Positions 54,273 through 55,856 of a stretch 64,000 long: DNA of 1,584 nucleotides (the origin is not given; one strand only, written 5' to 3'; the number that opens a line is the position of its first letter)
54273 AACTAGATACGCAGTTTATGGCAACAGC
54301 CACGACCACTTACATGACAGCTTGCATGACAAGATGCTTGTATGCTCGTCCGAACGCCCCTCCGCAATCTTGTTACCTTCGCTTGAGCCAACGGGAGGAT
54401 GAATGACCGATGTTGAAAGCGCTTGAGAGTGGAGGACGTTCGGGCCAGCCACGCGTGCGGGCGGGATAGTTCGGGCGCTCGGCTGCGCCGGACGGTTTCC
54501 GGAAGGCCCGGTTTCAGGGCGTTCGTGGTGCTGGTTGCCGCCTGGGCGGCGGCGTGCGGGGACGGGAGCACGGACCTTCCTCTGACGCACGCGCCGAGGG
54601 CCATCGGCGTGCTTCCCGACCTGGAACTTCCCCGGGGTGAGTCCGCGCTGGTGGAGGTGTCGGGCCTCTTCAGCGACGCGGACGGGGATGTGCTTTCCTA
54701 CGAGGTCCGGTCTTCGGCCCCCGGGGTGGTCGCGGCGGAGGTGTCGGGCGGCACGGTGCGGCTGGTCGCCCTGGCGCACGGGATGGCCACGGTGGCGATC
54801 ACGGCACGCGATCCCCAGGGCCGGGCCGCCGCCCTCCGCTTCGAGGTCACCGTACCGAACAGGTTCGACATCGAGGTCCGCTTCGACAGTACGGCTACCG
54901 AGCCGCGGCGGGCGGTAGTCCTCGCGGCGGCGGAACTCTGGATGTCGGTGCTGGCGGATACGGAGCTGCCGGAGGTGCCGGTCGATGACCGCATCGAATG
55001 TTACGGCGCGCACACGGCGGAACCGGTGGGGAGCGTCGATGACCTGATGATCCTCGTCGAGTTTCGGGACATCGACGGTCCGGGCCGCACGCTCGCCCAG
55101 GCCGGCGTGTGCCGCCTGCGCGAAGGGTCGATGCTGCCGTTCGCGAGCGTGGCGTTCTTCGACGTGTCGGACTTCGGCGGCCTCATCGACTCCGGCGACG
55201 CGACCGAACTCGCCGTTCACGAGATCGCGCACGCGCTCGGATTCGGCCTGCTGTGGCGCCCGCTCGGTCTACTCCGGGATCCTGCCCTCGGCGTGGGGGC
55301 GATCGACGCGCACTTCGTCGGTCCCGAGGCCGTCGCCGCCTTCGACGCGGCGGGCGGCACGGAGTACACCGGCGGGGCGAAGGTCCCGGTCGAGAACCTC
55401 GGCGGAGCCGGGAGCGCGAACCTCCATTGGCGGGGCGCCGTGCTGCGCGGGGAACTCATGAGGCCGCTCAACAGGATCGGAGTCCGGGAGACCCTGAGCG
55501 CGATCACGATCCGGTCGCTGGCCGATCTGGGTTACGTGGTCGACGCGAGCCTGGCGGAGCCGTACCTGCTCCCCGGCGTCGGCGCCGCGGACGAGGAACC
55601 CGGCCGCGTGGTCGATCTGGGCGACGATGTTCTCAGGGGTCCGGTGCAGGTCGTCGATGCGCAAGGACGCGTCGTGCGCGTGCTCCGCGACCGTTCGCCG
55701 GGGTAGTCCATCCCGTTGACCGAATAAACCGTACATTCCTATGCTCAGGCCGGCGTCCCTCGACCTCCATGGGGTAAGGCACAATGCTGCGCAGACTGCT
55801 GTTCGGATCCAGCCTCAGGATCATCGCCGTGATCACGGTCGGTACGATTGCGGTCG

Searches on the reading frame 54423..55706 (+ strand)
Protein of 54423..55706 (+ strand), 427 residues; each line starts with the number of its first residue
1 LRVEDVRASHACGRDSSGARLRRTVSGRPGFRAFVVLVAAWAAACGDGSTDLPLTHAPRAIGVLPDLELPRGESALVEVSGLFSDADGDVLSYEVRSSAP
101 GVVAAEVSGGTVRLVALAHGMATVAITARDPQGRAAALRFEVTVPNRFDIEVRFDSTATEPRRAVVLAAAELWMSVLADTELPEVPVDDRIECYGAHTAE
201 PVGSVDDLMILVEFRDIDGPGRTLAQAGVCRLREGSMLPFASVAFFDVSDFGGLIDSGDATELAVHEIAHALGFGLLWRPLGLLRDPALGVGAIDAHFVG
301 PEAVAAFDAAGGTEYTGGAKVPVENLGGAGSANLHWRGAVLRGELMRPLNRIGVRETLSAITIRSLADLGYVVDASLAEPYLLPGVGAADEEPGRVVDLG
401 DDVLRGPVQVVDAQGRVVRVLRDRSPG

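Call 67: search_protein_families(library=pfam, proteins=[window:54423-55706:+], max_evalue=0.00001)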
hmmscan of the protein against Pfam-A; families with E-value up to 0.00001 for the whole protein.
window:54423-55706:+ (427 aa): 1 family
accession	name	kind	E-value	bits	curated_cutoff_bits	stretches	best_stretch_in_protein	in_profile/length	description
PF01457.22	Peptidase_M8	-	1.1e-06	28.1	21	1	207-379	166-333/529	Leishmanolysin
